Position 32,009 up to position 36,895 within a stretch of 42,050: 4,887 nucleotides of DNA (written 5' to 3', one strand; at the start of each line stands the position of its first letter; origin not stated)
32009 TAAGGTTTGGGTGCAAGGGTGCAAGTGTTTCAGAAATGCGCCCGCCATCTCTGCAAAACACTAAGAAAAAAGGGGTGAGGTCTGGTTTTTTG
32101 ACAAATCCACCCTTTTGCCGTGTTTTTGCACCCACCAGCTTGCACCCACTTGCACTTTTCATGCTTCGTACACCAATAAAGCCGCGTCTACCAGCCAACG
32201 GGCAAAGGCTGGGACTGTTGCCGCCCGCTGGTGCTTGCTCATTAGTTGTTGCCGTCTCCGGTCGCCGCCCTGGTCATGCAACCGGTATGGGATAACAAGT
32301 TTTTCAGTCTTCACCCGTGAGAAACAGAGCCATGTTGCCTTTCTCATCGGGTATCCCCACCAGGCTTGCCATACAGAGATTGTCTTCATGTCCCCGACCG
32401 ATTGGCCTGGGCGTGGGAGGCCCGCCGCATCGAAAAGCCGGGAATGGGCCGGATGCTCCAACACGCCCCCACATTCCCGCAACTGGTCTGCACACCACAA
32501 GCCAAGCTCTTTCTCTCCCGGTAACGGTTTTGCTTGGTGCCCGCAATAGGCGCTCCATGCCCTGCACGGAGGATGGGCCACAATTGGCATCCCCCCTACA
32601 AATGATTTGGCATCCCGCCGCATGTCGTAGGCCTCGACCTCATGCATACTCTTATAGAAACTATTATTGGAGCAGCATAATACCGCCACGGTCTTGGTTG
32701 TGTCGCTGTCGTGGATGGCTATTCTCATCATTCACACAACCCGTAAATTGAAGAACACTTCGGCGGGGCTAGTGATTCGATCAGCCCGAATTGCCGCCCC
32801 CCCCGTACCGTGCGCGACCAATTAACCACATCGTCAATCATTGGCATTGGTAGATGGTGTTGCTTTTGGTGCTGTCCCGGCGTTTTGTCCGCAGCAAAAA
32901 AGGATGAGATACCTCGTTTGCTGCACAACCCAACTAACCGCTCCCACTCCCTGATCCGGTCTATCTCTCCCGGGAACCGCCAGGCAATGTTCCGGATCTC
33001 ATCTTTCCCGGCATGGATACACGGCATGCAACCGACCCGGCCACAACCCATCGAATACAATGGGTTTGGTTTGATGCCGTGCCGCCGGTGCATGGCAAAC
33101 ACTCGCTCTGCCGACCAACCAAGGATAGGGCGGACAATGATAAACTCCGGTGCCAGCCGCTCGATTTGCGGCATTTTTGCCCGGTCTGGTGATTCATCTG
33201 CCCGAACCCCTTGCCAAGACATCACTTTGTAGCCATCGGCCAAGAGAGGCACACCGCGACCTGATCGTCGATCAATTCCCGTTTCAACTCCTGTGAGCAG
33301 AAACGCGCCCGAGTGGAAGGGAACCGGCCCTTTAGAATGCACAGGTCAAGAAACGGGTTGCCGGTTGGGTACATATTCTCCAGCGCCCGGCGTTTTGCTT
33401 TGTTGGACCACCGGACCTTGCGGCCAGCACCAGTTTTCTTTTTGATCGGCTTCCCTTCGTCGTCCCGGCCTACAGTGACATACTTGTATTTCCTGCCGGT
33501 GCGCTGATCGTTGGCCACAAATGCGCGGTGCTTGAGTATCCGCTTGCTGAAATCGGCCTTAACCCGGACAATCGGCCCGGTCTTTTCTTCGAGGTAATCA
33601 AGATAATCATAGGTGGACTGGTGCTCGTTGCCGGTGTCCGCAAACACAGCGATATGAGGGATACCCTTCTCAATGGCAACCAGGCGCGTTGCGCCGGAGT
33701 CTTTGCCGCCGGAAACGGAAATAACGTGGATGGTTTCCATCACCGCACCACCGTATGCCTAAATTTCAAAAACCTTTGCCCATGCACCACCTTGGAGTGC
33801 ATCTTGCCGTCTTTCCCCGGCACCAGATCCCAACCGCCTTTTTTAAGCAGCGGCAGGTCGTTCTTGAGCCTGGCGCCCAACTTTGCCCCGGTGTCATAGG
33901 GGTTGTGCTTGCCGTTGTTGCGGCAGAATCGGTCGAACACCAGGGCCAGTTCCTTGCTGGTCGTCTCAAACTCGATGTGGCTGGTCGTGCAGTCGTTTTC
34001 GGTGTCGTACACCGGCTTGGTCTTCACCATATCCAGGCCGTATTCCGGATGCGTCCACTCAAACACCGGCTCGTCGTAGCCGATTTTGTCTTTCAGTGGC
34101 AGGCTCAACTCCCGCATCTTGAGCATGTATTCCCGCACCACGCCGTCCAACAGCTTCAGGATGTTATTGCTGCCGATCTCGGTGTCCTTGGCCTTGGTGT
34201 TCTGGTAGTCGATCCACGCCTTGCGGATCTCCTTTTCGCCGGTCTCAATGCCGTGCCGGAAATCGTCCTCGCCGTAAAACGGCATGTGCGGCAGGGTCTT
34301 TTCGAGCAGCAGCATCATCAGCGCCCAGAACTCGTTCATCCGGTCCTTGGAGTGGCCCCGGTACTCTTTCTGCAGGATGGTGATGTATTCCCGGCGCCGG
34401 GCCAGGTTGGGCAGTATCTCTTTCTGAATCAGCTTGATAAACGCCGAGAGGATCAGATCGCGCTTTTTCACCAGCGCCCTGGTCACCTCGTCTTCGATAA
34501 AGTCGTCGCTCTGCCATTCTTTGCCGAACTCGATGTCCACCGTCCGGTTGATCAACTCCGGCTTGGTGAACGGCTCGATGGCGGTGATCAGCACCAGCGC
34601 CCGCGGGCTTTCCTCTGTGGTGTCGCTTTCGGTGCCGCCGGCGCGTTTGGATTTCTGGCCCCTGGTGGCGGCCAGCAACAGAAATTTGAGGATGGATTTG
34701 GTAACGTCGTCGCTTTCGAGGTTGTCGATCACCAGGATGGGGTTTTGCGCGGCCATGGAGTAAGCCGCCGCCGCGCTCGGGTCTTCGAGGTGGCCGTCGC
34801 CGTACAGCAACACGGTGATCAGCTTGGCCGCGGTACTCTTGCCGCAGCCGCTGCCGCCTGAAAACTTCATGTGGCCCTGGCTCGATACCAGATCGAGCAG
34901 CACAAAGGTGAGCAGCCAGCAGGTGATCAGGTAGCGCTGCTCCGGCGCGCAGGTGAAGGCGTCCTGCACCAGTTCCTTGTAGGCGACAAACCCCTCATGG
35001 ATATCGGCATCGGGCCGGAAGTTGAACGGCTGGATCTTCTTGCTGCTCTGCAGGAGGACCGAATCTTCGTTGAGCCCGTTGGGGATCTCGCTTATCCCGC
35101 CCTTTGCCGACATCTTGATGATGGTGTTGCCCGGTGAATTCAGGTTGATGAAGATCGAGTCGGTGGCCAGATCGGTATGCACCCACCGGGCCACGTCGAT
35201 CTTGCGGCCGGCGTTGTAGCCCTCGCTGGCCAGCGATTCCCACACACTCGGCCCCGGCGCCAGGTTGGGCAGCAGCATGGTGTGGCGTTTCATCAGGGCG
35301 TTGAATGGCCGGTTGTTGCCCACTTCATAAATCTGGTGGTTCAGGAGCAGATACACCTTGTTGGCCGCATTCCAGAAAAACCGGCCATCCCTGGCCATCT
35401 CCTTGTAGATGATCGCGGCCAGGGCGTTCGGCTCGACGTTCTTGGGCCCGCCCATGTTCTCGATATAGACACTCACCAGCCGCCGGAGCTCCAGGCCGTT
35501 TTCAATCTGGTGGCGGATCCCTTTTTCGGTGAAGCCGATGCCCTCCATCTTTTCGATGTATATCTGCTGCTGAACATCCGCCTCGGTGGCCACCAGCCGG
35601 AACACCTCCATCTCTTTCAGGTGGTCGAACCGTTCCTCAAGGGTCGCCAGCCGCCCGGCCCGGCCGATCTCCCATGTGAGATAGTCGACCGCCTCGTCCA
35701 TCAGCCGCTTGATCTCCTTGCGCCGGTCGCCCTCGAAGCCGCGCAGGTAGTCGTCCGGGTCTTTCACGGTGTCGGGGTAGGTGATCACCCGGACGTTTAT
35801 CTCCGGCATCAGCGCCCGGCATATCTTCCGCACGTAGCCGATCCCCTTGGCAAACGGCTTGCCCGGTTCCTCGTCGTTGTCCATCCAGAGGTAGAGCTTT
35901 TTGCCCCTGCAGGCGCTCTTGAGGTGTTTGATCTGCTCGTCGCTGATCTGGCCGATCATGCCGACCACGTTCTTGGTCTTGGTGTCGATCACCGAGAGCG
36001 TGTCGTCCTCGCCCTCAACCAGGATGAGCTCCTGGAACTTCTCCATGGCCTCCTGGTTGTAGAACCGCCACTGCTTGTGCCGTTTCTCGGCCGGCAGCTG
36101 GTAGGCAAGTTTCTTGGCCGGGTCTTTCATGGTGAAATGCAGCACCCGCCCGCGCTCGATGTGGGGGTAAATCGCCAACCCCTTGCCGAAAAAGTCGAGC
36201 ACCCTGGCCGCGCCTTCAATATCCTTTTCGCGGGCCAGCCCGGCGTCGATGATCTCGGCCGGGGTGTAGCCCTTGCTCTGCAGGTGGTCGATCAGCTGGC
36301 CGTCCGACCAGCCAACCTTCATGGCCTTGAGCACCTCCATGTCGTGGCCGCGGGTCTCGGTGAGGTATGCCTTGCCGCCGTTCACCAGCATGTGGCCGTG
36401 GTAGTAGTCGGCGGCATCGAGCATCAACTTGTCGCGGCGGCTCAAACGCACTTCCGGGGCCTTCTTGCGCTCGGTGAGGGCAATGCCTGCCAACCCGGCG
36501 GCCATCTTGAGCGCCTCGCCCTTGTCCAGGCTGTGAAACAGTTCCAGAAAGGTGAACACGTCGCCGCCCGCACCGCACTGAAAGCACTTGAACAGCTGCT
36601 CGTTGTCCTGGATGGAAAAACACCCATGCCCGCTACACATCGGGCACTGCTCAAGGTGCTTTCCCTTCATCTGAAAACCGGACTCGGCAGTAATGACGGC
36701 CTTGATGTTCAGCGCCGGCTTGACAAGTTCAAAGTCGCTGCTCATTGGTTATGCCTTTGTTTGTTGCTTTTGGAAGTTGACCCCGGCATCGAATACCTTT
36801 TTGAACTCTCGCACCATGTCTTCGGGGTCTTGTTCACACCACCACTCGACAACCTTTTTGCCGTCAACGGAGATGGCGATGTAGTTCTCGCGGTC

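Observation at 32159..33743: Candidate DNA-modification pair: a split PP-loop (PAPS-reductase-like) gene plus a minimal C5-methyltransferase-like protein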

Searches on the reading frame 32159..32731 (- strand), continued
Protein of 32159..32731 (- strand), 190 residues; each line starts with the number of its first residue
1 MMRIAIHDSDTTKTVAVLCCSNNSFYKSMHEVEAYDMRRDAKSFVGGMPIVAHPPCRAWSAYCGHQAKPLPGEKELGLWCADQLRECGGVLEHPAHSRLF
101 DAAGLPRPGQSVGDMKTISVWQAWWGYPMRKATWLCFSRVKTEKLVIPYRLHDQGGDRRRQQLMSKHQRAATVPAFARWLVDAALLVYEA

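Call 77: find_related_loci(query=A2, collection=genome_contigs, flank=6000)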
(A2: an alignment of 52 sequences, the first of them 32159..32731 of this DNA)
Query A2 (190 aa) in genome_contigs; peptide patterns used: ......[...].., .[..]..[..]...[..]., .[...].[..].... (x = any residue, [..] = any of these).
202 stretches matched a pattern; 15 encode a relative of the query (tblastn E <= 1e-3); 15 distinct loci.
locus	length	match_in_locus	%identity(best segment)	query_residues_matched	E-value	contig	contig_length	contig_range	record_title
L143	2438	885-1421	68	6-184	2e-86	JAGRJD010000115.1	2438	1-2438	MAG: Thiothrix sp. isolate HKST-UBA238 2009_74753, whole genome shotgun sequence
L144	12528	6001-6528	66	13-187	2e-75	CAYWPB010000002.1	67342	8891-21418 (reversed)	MAG TPA_asm: uncultured Nevskia sp. isolate SRP273308_co1_128 genome assembly, contig: NODE_427_length_67342_cov_9.85529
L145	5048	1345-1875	61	8-184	2e-69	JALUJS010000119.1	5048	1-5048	MAG: Candidatus Krumholzibacteriia bacterium isolate S144_metabat2_scaf2bin.036 S144_NODE_14713_length_5048_cov_1.548872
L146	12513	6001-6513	57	9-179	9e-64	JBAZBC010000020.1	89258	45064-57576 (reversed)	MAG: Opitutaceae bacterium isolate SO_2017_GW1_103 NODE_1612_length_89258_cov_9.351370_OW334_2017, whole genome shotgun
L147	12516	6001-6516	52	13-184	4e-55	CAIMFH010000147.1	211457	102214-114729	MAG: uncultured Schlesneria sp. isolate Umea_bin-10000 genome assembly, contig: bin-10000:147/204, whole genome shotgun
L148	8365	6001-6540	54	13-190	4e-55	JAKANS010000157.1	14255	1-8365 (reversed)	MAG: bacterium isolate WY5.bin88 NODE_7097_length_14255_cov_2.645668, whole genome shotgun sequence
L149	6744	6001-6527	54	10-184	8e-45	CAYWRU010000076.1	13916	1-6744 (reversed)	MAG TPA_asm: uncultured bacterium isolate SRP257259_co1_296 genome assembly, contig: NODE_5898_length_13916_cov_7.076834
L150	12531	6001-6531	44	15-184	2e-35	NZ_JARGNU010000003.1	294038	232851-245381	MAG: Zhongshania sp. isolate bin_bo_oilr1.030 NODE_32_length_294038_cov_21.628329, whole genome shotgun sequence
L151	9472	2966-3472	40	12-184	4e-34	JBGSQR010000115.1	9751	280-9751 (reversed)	MAG: Geobacterales bacterium isolate JTS-AC338 k141_28332, whole genome shotgun sequence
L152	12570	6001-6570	40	9-186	6e-33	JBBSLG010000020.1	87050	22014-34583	MAG: Lysobacterales bacterium isolate metawrap_LS4_57 metawrap_LS4_57_K_1570737_L_87050_cov_17.1970, whole genome shotgu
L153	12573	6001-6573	40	5-184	3e-32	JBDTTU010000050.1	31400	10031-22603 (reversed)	MAG: Burkholderiales bacterium isolate cluster3_bin.303 NODE_4199_length_31400_cov_23.453342, whole genome shotgun seque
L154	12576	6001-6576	38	11-184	1e-30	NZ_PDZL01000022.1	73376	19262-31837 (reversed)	Janthinobacterium sp. BJB426 NODE_23_length_73376_cov_12.661797, whole genome shotgun sequence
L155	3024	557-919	45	4-134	4e-30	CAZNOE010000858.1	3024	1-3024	MAG TPA_asm: uncultured Bifidobacteriaceae bacterium isolate SRP119689_co1_68 genome assembly, contig: NODE_59315_length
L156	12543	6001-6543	38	15-184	4e-28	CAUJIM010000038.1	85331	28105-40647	MAG: Pseudomonadota bacterium isolate KLAP71 genome assembly, contig: KLAP71_912114, whole genome shotgun sequence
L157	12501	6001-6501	38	13-179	4e-23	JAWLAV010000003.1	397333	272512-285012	MAG: Lysobacteraceae bacterium isolate AC1.89 AC1.89.fa-3, whole genome shotgun sequence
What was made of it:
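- Tried and rejected: The rerun with A2 gave 15 loci (call 77).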

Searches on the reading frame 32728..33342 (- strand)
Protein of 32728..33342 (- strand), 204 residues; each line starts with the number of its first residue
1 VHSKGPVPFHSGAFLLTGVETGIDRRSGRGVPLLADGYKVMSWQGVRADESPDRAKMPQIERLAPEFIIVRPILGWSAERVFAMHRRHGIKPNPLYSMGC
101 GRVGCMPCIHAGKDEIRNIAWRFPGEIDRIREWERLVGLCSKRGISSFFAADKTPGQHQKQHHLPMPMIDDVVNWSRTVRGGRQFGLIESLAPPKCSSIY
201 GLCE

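Call 3: search_protein_families(library=pfam, proteins=[window:32728-33342:-], max_evalue=0.1)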
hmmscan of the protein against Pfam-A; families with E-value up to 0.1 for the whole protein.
window:32728-33342:- (204 aa): 1 family
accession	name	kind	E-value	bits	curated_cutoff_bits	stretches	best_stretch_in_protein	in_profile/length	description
PF01507.26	PAPS_reduct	-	5.9e-16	59.4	22.5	1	39-110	101-174/175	Phosphoadenosine phosphosulfate reductase domain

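Call 4: search_protein_families(library=phrogs, proteins=[window:32728-33342:-], max_evalue=0.1)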
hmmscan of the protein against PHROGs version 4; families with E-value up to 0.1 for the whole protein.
window:32728-33342:- (204 aa): 4 families
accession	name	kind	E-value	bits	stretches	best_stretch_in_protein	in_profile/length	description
phrog_424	-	moron, auxiliary metabolic gene and host takeover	1.4e-33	117.6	1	37-202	269-419/460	phosphoadenosine phosphosulfate reductase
phrog_2302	-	moron, auxiliary metabolic gene and host takeover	4.5e-07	30.1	1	37-104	159-232/381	phosphoadenosine phosphosulfate reductase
phrog_34643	-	unknown function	1.7e-05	25.9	1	164-204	71-112/112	-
phrog_15238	-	unknown function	0.0025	18.7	1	32-73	169-213/215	-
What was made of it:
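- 32728..33342 (-): PAPS-reductase-like gene, C-terminal half in the -1 frame. The homologous part starts at about 33249 (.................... ... GCMPC ... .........). PF01507 at E 5.9e-16; phrog_424 at E 1.4e-33 (calls 3, 4).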

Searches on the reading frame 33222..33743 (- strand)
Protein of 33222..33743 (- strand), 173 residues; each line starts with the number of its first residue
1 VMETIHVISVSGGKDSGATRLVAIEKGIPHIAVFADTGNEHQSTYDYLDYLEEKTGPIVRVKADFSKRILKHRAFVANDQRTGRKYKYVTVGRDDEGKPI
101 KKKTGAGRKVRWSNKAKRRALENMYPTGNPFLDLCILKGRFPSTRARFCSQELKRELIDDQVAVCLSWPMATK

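Call 3: search_protein_families(library=pfam, proteins=[window:33222-33743:-], max_evalue=0.1)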
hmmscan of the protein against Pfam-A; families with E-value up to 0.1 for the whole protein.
window:33222-33743:- (173 aa): 1 family
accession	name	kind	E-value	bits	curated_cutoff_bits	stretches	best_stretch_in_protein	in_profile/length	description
PF01507.26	PAPS_reduct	-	9.7e-07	29.4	22.5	1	6-56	2-52/175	Phosphoadenosine phosphosulfate reductase domain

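Call 4: search_protein_families(library=phrogs, proteins=[window:33222-33743:-], max_evalue=0.1)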
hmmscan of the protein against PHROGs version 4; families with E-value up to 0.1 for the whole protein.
window:33222-33743:- (173 aa): 5 families
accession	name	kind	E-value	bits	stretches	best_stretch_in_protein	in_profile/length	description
phrog_15238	-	unknown function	1.4e-33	117.6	1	4-163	12-167/215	-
phrog_424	-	moron, auxiliary metabolic gene and host takeover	4.6e-31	109.3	1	2-162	159-262/460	phosphoadenosine phosphosulfate reductase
phrog_31067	-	unknown function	7.6e-11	43.1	1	5-44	23-63/68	-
phrog_2302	-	moron, auxiliary metabolic gene and host takeover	0.01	15.8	1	7-54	31-84/381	phosphoadenosine phosphosulfate reductase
phrog_11189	-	other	0.097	13.1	0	6-75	30-106/256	NAD synthetase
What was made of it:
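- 33222..33743 (-): PAPS-reductase-like gene, N-terminal half (173 aa) with the PP-loop SGGKDS. It ends at a premature stop after the frameshift. PF01507 at E 9.7e-7; phrog_424 at E 4.6e-31 (calls 3, 4).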

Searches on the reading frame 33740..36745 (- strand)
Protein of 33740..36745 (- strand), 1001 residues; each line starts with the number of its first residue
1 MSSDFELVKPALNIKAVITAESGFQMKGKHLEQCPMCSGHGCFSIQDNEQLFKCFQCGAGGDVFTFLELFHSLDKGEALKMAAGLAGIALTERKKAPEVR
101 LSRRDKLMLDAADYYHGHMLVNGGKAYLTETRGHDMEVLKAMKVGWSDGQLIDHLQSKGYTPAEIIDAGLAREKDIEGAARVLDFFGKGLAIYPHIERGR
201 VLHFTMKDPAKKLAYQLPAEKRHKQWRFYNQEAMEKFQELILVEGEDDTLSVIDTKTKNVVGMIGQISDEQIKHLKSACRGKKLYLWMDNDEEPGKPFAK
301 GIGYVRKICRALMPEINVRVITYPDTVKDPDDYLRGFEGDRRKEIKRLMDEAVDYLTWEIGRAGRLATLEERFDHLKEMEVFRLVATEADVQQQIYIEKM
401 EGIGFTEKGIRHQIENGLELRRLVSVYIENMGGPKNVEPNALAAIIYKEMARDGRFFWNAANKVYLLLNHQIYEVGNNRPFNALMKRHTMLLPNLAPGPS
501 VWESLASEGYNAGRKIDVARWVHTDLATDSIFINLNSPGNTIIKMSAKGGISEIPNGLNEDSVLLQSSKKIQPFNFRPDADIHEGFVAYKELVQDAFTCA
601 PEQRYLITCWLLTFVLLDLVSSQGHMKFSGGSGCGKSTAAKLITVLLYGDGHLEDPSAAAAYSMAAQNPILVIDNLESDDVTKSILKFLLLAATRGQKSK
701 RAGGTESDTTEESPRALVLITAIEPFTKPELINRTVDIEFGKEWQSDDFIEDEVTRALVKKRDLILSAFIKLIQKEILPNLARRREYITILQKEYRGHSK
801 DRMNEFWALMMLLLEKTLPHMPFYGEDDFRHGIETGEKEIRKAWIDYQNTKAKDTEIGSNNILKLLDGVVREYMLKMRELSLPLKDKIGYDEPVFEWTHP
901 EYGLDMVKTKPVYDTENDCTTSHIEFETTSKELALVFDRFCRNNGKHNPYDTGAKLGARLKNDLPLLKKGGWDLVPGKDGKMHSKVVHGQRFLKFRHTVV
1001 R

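Call 3: search_protein_families(library=pfam, proteins=[window:33740-36745:-], max_evalue=0.1)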
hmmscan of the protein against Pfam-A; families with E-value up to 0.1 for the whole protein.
window:33740-36745:- (1001 aa): 6 families
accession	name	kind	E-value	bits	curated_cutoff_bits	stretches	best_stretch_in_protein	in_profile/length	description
PF01807.25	Zn_ribbon_DnaG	-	6.6e-09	35.9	24.9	1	7-93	8-96/98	CHC2 zinc finger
PF13155.12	Toprim_2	-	1e-08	35.8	22.1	1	241-334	1-88/88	Toprim-like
PF01751.28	Toprim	-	0.00012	22.6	23.1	1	239-293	1-68/96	Toprim domain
PF13662.12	Toprim_4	-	0.015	16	25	1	239-302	2-70/85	Toprim domain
PF08275.17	DNAG_N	-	0.021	15.4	26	1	124-191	14-80/128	DNA primase catalytic core, N-terminal domain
PF13362.12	Toprim_3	-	0.022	15.6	27.2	1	240-335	2-90/95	Toprim domain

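Call 4: search_protein_families(library=phrogs, proteins=[window:33740-36745:-], max_evalue=0.1)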
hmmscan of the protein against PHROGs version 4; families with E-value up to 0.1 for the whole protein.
window:33740-36745:- (1001 aa): 10 families
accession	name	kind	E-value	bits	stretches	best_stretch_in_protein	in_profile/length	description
phrog_47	-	DNA, RNA and nucleotide metabolism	1.6e-62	213.3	2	550-978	519-930/947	DNA primase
phrog_6444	-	DNA, RNA and nucleotide metabolism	5.5e-23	82.6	1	31-380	37-397/577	DNA primase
phrog_239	-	DNA, RNA and nucleotide metabolism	2.9e-14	54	1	20-355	31-315/801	DNA primase/helicase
phrog_510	-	DNA, RNA and nucleotide metabolism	3e-10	40.4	1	25-98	39-113/667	DNA primase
phrog_1139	-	DNA, RNA and nucleotide metabolism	3.3e-07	29.7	1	608-818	529-753/895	DNA primase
phrog_18097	-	DNA, RNA and nucleotide metabolism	1.4e-06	29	1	3-82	5-87/199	DNA primase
phrog_11992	-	unknown function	1.7e-06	29.4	1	4-97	3-94/177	-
phrog_6088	-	DNA, RNA and nucleotide metabolism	2.1e-05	24.2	1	208-333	158-279/772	DNA primase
phrog_360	-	DNA, RNA and nucleotide metabolism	0.0006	20.9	1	43-103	44-104/133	DNA primase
phrog_26824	-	unknown function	0.047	12.8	0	13-79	9-80/868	-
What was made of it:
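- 33740..36745 (-): Primase-helicase (1001 aa), first gene of the three-gene run. Its stop overlaps the PAPS-reductase start. Pfam Zn_ribbon_DnaG, Toprim_2 and Toprim; phrog_47 DNA primase at E 1.6e-62 (calls 3, 4).
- Checked: Primase-helicase, 33740-36745, 1001 aa. It has a DnaG zinc ribbon, a Toprim domain and a Walker A motif (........), and matches phrog_47 (calls 3, 4).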
